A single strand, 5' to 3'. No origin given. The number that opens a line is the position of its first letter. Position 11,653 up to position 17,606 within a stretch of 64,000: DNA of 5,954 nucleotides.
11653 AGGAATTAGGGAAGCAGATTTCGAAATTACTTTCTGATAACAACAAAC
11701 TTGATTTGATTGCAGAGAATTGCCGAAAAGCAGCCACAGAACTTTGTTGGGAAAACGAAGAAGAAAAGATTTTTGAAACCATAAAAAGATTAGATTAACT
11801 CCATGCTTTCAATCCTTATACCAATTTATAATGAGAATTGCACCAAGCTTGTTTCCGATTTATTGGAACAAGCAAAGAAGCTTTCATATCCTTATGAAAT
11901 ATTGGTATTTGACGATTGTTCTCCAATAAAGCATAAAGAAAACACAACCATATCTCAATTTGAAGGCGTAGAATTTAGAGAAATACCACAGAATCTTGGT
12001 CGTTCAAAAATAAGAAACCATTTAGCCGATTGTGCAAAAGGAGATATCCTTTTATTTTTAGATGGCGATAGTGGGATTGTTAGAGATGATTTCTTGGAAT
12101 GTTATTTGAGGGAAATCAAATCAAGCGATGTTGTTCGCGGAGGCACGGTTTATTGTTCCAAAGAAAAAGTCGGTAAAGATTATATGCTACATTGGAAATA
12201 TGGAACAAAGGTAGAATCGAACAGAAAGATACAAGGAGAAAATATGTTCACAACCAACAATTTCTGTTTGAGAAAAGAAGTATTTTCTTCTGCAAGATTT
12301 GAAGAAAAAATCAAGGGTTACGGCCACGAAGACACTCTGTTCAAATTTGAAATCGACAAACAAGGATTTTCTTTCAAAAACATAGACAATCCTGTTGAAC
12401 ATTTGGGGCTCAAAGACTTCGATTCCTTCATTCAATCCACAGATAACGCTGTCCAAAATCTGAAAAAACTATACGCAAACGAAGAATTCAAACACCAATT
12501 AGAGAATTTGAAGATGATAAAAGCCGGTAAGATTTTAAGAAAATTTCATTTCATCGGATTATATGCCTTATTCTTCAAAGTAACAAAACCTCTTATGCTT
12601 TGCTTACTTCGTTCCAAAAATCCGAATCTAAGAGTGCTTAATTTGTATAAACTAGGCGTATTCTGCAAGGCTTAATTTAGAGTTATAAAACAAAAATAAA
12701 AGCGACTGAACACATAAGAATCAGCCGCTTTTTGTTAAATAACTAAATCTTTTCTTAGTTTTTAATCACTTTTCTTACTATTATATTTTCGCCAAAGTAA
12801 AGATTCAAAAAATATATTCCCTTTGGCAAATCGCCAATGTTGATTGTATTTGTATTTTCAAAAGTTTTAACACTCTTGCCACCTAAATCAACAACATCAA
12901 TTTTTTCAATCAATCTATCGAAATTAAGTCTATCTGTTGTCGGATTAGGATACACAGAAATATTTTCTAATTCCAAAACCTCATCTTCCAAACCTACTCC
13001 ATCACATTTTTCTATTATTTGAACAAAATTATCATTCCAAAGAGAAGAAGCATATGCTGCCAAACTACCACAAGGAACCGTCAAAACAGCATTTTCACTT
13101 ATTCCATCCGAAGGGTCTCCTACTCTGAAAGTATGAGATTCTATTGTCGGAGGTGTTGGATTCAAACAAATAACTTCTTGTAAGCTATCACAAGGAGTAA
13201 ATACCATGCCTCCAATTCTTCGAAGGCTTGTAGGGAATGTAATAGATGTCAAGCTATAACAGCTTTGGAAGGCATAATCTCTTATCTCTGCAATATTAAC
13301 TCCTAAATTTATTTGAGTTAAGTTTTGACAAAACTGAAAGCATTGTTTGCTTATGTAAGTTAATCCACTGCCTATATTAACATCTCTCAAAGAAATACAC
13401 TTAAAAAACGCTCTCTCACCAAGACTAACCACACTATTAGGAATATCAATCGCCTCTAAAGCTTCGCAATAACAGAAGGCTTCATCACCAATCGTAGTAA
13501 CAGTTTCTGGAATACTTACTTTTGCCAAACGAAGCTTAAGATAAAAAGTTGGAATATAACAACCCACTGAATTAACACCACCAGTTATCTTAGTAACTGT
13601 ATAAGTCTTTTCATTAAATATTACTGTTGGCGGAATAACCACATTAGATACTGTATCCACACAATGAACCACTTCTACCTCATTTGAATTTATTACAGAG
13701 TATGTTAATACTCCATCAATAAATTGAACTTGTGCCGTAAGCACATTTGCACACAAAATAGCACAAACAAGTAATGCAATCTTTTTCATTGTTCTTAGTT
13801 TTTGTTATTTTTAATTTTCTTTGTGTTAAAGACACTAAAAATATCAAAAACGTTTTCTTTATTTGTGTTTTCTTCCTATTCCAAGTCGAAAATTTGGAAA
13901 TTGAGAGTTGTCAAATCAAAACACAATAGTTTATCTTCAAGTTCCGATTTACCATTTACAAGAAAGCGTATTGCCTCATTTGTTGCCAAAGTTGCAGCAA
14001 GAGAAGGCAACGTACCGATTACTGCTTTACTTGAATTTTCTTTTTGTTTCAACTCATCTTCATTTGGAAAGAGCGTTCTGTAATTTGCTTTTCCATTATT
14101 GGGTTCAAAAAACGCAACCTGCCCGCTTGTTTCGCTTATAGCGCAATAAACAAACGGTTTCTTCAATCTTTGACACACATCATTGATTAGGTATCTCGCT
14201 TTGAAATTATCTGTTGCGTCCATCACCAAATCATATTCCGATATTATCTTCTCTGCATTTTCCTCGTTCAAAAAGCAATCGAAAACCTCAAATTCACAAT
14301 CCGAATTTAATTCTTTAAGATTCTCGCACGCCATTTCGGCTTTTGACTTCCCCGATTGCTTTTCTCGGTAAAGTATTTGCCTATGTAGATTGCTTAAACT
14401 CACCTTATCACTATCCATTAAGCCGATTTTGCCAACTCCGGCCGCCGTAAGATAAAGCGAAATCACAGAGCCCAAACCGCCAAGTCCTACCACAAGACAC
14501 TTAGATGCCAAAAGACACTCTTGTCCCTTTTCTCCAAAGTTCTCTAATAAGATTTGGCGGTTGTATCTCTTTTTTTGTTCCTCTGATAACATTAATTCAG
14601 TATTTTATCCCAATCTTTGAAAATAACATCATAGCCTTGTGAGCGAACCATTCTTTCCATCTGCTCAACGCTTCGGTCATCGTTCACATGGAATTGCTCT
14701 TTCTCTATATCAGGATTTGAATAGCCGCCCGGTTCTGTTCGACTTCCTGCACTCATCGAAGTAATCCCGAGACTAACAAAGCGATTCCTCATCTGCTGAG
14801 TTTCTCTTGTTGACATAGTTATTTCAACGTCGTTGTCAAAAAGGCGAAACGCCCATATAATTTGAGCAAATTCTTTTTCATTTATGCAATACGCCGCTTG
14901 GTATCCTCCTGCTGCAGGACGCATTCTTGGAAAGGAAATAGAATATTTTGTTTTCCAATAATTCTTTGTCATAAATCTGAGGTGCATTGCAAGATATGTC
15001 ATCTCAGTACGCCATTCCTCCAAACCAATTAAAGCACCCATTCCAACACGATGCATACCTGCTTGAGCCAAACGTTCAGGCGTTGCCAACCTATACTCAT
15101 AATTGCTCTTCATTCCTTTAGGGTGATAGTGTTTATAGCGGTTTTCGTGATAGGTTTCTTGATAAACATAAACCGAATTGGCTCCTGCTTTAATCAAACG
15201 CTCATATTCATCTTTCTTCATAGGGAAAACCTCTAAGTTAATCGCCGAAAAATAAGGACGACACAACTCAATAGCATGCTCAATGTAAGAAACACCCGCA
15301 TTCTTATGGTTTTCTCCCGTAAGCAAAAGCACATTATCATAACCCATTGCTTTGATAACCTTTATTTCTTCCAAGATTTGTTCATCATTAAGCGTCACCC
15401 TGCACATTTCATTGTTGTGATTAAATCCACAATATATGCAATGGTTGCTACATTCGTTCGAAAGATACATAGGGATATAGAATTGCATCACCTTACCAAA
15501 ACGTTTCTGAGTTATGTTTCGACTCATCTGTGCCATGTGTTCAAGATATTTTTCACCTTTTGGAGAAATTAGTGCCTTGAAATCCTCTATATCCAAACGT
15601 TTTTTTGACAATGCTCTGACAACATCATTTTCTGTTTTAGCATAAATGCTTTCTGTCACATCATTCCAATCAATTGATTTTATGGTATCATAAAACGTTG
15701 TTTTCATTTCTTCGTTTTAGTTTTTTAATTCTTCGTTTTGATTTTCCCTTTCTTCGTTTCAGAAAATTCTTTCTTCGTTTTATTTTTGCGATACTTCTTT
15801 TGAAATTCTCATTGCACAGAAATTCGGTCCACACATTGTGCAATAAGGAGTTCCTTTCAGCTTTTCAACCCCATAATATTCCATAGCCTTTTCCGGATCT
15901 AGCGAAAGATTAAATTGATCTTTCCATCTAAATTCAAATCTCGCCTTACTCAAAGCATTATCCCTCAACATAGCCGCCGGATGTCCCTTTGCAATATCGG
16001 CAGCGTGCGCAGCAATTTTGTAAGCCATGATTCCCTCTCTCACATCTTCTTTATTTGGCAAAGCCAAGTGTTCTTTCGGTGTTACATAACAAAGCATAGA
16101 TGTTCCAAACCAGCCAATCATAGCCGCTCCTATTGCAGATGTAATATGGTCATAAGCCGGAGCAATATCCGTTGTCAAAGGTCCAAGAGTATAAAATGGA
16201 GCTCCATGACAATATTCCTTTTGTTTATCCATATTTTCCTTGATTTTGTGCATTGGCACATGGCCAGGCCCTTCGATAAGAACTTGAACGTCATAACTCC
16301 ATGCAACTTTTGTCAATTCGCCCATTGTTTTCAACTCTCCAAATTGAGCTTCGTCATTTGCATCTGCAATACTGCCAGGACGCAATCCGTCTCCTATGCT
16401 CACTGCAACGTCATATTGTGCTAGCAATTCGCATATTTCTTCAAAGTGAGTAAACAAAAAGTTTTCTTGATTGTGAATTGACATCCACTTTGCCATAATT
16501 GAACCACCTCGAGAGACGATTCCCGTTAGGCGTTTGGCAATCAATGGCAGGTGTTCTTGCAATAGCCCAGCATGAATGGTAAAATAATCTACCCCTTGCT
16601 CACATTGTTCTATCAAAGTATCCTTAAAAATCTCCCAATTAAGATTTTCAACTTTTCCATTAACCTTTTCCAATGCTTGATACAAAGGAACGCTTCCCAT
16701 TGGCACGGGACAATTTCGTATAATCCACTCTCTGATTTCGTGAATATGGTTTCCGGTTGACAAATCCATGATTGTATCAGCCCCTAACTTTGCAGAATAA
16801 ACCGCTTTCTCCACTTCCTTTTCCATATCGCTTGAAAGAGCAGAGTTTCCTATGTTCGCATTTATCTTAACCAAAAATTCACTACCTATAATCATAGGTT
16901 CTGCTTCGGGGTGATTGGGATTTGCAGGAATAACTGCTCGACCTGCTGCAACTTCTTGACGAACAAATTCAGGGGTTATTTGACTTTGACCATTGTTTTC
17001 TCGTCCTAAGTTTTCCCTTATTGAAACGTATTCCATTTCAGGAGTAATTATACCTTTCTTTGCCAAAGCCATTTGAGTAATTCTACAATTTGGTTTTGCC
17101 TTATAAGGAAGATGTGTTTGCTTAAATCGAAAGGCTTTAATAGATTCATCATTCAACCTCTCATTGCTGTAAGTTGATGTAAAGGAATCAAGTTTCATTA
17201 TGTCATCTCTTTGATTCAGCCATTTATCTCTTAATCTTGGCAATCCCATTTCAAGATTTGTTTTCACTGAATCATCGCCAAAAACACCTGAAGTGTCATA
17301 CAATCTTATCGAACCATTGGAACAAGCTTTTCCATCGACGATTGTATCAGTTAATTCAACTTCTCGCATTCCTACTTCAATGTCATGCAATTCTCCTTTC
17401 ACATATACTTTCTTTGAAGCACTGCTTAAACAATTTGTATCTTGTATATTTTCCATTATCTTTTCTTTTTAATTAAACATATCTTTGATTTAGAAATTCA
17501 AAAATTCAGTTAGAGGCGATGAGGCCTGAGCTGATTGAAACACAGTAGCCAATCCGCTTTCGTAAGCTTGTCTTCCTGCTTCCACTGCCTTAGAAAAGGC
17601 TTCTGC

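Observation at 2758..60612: Dispersed family of head-to-tail 21-nt units filling many intergenic regions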

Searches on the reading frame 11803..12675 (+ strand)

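Call 49: search_protein_families(library=pfam, proteins=[window:11803-12675:+], max_evalue=0.00001)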
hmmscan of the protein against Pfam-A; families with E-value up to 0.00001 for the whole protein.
window:11803-12675:+ (290 aa): 2 families
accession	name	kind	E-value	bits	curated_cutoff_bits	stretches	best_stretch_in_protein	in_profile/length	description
PF00535.33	Glycos_transf_2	-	3.3e-16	60.1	23.3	1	3-161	1-164/168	Glycosyl transferase family 2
PF10111.15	Glyco_tranf_2_2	-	5e-07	29.9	27.3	1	3-106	1-107/276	Glycosyltransferase like family 2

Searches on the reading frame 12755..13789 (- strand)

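Call 49: search_protein_families(library=pfam, proteins=[window:12755-13789:-], max_evalue=0.00001)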
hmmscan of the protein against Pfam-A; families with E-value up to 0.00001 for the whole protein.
window:12755-13789:- (344 aa): 2 families
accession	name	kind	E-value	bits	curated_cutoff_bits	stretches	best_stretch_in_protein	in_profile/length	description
PF13306.12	LRR_5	-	1.6e-33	115.7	27.7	1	81-203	7-126/127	BspA type Leucine rich repeat region (6 copies)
PF18962.6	Por_Secre_tail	-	9.1e-12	45.5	27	1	279-342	1-74/75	Secretion system C-terminal sorting domain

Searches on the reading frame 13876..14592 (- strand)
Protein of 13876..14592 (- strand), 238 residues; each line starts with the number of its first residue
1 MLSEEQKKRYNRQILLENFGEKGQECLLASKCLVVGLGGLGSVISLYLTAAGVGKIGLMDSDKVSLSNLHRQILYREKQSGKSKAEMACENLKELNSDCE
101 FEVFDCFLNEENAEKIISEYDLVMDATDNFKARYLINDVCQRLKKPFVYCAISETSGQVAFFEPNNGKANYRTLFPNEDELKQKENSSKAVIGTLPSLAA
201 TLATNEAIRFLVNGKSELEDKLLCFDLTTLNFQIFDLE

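Call 50: search_protein_families(library=pfam, proteins=[window:13876-14592:-], max_evalue=0.00001)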
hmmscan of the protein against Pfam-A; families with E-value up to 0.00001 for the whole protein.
window:13876-14592:- (238 aa): 1 family
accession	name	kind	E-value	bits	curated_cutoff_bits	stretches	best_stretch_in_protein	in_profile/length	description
PF00899.27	ThiF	-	6.3e-68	228.9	28.1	1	10-237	1-229/238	ThiF family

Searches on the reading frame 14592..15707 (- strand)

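Call 50: search_protein_families(library=pfam, proteins=[window:14592-15707:-], max_evalue=0.00001)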
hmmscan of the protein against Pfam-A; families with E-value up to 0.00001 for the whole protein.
window:14592-15707:- (371 aa): 2 families
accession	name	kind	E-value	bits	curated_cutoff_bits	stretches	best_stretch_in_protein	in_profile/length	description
PF06968.18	BATS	-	1.7e-17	63.8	22.2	1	258-359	1-87/88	Biotin and Thiamin Synthesis associated domain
PF04055.27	Radical_SAM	-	5.4e-14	53.1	29.5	1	81-228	2-151/166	Radical SAM superfamily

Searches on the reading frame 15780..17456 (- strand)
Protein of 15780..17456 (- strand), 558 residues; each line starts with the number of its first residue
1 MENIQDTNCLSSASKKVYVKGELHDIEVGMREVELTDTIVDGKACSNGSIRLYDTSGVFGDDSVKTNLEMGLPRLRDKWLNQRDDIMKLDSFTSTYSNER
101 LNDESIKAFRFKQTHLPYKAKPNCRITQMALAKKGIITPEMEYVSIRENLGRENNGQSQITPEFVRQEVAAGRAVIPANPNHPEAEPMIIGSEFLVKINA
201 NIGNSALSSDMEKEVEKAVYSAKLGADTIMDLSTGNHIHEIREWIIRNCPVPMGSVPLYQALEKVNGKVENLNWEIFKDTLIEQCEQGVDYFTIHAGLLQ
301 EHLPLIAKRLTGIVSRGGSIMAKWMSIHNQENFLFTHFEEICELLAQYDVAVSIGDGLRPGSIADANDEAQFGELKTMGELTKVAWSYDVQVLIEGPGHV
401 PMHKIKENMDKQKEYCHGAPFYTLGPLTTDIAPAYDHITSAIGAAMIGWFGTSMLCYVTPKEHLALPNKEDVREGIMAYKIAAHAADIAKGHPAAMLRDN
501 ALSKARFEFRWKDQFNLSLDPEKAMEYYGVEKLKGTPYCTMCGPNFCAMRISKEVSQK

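Call 8: find_encoding_contigs(protein=window:15780-17456:-, flank=3000, max_places=4)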
Protein window:15780-17456:- (558 aa): 2 contigs read that carry it; 2 places shown.
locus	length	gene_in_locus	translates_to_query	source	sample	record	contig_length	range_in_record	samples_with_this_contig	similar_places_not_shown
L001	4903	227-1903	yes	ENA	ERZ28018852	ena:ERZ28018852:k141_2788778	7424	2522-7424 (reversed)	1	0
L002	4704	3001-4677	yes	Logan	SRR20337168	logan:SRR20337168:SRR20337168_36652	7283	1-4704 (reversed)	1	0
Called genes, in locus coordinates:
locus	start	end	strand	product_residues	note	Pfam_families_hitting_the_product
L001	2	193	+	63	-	?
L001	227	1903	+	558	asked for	PF13667:ThiC-associated, PF01964:ThiC_Rad_SAM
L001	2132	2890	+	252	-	PF00121:TIM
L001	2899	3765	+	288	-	PF06325:PrmA, PF05175:MTS, PF13489:Methyltransf_23 (weak), PF03602:Cons_hypoth95 (weak), PF13847:Methyltransf_31, PF08241:Methyltransf_11 (faint), PF13649:Methyltransf_25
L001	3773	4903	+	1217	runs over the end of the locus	?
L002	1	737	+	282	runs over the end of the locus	PF08543:Phos_pyr_kin, PF00294:PfkB (weak)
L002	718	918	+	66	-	PF02597:ThiS, PF14453:ThiS-like (faint)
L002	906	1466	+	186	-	PF02581:TMP-TENI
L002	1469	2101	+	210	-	PF02581:TMP-TENI, PF01729:QRPTase_C (weak)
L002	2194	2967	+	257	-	PF05690:ThiG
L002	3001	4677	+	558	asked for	PF13667:ThiC-associated, PF01964:ThiC_Rad_SAM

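Call 32: find_related_loci(query=window:15780-17456:-, collection=metagenome_contigs, flank=4000)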
Query window:15780-17456:- (558 aa) in metagenome_contigs; peptide patterns used: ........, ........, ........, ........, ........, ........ (x = any residue, [..] = any of these).
600 stretches matched a pattern (row limit reached: there are more); 595 encode a relative of the query (tblastn E <= 1e-3); the best 80 are kept; 80 distinct loci.
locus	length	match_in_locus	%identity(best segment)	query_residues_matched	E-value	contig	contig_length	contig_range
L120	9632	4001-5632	74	14-558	0e+0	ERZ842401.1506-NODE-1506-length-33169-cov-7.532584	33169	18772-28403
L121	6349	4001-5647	68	13-555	0e+0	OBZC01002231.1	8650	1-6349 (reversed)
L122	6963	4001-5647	68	13-555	0e+0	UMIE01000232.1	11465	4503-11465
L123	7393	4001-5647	68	13-555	0e+0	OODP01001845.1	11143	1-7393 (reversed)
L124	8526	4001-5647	68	13-555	0e+0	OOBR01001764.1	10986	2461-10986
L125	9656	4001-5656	67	13-558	0e+0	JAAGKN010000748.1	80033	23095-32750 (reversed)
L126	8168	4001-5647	67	13-556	0e+0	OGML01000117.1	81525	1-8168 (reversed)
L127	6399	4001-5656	67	13-558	0e+0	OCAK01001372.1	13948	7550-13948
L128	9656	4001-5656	67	13-558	0e+0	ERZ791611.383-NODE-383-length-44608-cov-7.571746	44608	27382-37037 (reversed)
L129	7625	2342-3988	67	13-556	0e+0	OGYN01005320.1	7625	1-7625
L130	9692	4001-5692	66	1-558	0e+0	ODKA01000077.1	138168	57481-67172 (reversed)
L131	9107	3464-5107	68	14-556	0e+0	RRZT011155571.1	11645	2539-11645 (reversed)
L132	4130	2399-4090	66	1-558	0e+0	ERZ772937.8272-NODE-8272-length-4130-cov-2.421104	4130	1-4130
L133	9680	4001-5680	66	1-557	0e+0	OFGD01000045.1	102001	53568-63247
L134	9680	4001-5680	66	1-557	0e+0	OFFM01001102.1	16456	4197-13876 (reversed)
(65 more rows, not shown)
